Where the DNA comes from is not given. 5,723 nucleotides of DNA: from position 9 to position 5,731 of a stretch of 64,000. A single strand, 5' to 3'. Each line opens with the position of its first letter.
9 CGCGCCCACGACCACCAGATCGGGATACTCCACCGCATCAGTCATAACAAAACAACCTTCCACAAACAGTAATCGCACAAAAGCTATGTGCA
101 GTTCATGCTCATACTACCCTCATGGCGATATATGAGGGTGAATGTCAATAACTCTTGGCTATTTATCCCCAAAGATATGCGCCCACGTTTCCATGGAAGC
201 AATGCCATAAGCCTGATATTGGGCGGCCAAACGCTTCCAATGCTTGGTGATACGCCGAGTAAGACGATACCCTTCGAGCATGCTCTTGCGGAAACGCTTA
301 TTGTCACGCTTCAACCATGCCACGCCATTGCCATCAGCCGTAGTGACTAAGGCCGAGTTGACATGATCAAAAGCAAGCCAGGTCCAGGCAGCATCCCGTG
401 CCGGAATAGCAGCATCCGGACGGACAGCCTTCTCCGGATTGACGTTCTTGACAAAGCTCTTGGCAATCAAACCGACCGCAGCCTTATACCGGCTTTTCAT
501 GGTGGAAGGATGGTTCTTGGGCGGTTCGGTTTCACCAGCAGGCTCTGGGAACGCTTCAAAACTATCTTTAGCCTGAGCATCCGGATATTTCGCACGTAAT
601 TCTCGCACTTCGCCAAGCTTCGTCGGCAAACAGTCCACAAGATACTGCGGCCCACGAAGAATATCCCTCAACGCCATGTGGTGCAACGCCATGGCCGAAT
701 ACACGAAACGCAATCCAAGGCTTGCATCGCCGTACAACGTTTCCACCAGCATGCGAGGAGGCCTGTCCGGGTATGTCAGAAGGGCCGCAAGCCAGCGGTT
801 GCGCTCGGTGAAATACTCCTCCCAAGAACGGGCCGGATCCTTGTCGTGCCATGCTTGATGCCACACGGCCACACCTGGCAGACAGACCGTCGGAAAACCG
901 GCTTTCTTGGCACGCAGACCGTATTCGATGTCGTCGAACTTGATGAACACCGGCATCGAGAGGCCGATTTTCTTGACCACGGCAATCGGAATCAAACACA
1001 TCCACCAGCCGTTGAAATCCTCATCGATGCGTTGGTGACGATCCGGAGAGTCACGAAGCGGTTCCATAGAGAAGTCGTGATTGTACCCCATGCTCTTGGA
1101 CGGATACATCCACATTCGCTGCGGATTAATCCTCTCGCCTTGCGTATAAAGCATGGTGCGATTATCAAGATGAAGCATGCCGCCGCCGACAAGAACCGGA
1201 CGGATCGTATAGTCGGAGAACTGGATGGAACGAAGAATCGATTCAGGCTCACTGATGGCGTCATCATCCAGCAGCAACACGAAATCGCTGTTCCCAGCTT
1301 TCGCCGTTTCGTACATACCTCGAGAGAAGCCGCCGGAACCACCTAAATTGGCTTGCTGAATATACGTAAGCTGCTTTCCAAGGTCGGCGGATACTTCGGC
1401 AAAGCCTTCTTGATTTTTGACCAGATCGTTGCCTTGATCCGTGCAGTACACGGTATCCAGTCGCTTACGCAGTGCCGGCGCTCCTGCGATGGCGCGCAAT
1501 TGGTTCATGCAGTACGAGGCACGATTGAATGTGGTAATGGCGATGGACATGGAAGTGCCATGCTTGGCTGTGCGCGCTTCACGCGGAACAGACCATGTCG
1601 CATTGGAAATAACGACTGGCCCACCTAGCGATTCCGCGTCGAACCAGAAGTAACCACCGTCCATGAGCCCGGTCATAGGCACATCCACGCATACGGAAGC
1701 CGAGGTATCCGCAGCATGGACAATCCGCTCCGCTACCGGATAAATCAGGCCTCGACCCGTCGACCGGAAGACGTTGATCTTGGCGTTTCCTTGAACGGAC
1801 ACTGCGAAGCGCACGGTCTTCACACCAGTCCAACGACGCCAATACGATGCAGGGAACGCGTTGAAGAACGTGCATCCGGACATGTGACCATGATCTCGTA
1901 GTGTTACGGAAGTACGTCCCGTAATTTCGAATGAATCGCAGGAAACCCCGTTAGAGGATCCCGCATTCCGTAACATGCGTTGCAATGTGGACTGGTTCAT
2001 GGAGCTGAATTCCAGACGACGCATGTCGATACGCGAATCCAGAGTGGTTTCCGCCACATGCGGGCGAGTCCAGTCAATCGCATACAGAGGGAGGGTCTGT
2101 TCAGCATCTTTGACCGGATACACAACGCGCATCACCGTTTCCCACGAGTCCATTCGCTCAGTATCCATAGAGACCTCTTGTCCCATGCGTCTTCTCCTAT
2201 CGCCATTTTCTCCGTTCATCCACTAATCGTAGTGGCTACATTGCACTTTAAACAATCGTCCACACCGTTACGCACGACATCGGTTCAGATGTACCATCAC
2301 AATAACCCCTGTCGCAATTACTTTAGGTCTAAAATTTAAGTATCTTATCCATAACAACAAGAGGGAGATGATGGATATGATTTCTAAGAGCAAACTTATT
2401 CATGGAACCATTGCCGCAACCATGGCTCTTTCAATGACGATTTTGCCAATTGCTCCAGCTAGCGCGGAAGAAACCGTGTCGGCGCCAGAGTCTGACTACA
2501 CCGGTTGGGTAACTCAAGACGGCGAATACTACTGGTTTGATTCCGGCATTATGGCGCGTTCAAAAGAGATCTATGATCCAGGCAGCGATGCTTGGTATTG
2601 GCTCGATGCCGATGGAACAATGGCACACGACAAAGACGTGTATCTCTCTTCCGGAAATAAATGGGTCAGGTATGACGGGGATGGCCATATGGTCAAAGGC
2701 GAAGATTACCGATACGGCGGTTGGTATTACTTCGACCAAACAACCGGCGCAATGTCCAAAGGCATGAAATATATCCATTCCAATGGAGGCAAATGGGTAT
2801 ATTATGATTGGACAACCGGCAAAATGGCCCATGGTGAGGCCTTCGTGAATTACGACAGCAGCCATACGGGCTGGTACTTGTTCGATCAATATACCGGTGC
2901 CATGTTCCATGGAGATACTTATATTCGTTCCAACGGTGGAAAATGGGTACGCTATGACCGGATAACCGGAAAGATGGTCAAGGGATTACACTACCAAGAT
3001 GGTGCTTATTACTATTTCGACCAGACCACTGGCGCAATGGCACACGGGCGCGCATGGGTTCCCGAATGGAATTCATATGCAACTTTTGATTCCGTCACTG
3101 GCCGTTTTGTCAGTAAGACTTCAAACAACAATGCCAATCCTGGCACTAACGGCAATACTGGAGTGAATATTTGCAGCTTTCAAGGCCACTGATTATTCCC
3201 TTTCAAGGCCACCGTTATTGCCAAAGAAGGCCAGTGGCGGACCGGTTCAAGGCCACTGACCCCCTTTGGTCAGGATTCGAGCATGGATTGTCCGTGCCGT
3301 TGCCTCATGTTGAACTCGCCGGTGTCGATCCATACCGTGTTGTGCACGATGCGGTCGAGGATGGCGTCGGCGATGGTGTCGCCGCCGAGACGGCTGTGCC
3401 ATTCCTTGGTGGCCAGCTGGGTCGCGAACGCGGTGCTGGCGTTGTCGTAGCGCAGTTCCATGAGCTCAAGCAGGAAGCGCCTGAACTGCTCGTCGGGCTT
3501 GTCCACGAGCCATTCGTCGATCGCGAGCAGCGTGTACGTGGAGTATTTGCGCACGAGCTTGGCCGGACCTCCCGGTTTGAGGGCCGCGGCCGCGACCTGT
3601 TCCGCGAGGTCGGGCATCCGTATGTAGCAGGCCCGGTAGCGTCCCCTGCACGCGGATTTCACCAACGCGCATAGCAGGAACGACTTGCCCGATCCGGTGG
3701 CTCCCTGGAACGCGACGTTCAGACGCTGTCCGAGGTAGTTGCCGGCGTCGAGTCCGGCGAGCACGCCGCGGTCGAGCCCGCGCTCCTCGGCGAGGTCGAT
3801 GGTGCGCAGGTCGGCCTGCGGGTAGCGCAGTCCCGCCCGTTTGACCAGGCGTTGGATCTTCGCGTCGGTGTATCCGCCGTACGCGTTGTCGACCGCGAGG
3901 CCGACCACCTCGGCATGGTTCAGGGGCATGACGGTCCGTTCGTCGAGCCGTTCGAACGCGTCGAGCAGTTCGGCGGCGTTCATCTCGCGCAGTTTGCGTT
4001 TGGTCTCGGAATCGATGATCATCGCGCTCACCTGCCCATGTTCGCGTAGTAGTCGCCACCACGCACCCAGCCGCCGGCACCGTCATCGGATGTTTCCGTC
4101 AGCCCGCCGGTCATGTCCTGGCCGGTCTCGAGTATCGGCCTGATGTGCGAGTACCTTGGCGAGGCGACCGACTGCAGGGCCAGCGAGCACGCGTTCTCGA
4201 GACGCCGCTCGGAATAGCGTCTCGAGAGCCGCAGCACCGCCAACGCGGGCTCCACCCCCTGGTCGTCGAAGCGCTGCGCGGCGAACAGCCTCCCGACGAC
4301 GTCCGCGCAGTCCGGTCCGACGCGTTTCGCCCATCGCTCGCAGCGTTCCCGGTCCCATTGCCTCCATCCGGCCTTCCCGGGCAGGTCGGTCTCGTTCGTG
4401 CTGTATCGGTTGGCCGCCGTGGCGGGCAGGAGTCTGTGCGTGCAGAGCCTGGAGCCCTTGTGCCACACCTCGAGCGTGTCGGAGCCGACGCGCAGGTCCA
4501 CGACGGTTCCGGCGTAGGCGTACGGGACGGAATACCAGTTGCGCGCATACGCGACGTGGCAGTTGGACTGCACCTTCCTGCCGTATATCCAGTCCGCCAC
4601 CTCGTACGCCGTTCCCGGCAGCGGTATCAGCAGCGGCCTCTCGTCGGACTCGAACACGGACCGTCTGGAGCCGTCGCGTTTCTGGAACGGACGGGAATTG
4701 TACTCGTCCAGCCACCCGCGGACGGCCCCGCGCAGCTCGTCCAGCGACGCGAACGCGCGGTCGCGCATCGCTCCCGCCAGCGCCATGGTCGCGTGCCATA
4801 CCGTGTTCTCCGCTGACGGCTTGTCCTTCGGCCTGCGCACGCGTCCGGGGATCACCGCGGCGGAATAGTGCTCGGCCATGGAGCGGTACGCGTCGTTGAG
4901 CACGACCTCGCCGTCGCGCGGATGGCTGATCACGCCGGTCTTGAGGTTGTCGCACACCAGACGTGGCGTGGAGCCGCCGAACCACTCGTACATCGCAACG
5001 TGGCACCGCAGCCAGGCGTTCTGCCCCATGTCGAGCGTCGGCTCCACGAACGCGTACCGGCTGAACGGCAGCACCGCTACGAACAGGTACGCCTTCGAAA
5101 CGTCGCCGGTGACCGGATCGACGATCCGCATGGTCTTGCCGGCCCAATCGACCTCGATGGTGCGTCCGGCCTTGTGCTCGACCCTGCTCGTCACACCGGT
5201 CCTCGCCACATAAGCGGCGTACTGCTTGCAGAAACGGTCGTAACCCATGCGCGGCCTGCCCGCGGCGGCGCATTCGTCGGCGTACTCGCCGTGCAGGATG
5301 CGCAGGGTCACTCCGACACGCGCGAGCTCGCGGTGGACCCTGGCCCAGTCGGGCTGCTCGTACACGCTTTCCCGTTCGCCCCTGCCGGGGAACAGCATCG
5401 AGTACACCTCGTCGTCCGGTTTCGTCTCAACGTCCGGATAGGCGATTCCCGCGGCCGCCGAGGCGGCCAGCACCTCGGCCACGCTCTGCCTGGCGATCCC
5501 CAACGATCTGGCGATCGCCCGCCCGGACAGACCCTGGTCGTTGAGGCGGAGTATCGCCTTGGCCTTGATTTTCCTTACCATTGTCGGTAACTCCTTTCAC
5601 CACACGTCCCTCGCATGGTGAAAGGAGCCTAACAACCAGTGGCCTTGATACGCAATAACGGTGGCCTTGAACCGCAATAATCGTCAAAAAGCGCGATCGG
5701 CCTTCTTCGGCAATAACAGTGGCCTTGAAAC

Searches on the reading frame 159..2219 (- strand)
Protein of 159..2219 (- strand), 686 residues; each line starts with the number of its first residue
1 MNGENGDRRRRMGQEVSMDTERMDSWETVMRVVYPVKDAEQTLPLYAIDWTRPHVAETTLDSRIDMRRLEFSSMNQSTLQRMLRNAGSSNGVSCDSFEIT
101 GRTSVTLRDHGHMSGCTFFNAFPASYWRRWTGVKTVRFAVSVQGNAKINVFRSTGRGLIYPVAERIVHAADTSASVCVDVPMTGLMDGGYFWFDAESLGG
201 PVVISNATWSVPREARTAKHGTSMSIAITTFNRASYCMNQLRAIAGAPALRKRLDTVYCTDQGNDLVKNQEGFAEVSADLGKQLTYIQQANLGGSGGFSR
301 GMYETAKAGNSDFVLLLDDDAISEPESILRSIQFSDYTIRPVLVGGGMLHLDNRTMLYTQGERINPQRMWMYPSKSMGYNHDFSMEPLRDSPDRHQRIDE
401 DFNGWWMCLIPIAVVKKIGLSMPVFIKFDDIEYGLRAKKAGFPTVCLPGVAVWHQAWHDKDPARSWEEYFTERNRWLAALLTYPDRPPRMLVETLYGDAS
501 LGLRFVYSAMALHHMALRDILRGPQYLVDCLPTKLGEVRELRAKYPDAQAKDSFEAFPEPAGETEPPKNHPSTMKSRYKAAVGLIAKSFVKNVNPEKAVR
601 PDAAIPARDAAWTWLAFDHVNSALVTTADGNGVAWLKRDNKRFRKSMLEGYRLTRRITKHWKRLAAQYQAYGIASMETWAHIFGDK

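Call 11: search_protein_families(library=pfam, proteins=[window:159-2219:-], max_evalue=0.01)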
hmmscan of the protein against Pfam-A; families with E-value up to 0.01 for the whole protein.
window:159-2219:- (686 aa): 4 families
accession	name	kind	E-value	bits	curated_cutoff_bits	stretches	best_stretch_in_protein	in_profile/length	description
PF19320.4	GlfT2_domain3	-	1.7e-38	132.7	27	1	503-684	14-196/197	Galactofuranosyltransferase-2, domain 3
PF13641.12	Glyco_tranf_2_3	-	1.2e-33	117.5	27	1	224-477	3-228/230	Glycosyltransferase like family 2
PF17994.7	Glft2_N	-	2e-24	86.5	26.1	1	97-211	30-139/140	Galactofuranosyltransferase 2 N-terminal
PF00535.33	Glycos_transf_2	-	0.003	17.9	23.3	1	225-334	1-102/168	Glycosyl transferase family 2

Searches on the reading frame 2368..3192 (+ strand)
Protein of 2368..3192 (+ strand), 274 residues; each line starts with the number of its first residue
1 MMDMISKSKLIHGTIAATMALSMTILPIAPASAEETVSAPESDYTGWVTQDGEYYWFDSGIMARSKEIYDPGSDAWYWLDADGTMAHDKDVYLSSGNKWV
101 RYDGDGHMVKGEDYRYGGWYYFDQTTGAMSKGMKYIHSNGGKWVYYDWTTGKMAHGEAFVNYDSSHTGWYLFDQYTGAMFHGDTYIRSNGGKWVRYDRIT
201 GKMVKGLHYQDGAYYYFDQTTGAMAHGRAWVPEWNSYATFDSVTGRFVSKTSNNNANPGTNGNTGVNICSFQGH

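Call 23: search_protein_families(library=pfam, proteins=[window:2368-3192:+], max_evalue=0.01)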
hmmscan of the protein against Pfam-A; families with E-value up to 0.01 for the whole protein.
window:2368-3192:+ (274 aa): 1 family
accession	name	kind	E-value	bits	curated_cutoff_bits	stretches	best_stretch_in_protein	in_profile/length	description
PF19127.6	Choline_bind_3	-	1.2e-17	64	27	3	96-130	8-43/47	Choline-binding repeat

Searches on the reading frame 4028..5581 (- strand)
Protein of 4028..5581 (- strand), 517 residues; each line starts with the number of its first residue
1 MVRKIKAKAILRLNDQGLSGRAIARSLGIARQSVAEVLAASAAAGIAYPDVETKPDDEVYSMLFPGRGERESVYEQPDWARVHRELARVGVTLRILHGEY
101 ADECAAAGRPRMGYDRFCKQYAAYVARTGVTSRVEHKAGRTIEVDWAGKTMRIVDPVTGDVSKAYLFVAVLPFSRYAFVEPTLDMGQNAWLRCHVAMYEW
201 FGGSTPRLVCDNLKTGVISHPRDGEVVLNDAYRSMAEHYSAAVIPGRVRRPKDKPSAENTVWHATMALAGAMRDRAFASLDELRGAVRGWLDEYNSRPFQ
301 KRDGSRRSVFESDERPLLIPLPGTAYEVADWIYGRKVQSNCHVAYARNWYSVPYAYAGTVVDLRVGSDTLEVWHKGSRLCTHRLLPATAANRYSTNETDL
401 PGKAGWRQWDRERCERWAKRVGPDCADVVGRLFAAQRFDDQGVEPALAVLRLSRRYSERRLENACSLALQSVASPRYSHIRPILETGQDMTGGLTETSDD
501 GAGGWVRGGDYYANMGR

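Call 11: search_protein_families(library=pfam, proteins=[window:4028-5581:-], max_evalue=0.01)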
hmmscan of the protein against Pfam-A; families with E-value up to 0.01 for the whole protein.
window:4028-5581:- (517 aa): 3 families
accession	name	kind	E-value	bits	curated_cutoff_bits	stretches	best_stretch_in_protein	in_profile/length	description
PF22483.2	Mu-transpos_C_2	-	9.4e-16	57.7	27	1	321-388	1-67/73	Mu transposase, C-terminal domain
PF00665.32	rve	-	8.1e-08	32.9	32.6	1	140-251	6-102/102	Integrase core domain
PF13384.12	HTH_23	-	0.00076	19.7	24.6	1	4-45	5-45/50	Homeodomain-like domain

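Call 55: list_cluster_members(proteins=[window:4028-5581:-, window:159-2219:-, window:28550-29890:+, window:6308-7177:+, window:7771-8433:-, window:56972-57556:+, window:46694-47518:+, window:62579-63466:+, window:2368-3192:+, window:41634-42788:+])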
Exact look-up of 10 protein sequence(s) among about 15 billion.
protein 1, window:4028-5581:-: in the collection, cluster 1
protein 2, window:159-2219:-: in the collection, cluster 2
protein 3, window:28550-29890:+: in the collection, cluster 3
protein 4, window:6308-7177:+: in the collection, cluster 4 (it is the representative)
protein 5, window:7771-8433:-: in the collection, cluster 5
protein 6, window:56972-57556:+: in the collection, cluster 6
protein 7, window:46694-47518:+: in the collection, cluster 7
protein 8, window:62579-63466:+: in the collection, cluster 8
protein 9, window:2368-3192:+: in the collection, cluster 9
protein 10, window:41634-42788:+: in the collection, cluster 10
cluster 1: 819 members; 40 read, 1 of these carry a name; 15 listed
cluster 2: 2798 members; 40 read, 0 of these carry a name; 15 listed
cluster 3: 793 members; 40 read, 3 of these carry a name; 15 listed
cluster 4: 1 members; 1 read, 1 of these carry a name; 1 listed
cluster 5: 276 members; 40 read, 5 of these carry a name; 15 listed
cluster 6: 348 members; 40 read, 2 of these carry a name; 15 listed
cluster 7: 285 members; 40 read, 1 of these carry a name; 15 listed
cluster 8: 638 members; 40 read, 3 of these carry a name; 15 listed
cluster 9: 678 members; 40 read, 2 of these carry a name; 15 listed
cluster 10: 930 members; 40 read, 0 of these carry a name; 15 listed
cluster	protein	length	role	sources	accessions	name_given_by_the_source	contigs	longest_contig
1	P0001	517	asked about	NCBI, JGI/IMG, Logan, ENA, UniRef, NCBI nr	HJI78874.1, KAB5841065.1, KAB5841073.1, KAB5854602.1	MAG: IS21 family transposase [Bifidobacterium adolescentis] | transposase | IS21 family transposase n=5 Tax=Bacillati TaxID=1783272 RepID=A0A6A2RP64_BIFAD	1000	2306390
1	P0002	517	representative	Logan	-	-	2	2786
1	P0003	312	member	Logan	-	-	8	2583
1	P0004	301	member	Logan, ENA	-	-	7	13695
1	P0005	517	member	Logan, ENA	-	-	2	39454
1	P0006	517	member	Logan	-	-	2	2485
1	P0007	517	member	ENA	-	-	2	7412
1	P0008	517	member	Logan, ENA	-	-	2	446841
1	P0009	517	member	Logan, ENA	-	-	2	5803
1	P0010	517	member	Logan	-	-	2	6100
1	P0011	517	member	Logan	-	-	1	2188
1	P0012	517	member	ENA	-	-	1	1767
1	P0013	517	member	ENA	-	-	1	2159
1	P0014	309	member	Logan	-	-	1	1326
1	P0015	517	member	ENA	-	-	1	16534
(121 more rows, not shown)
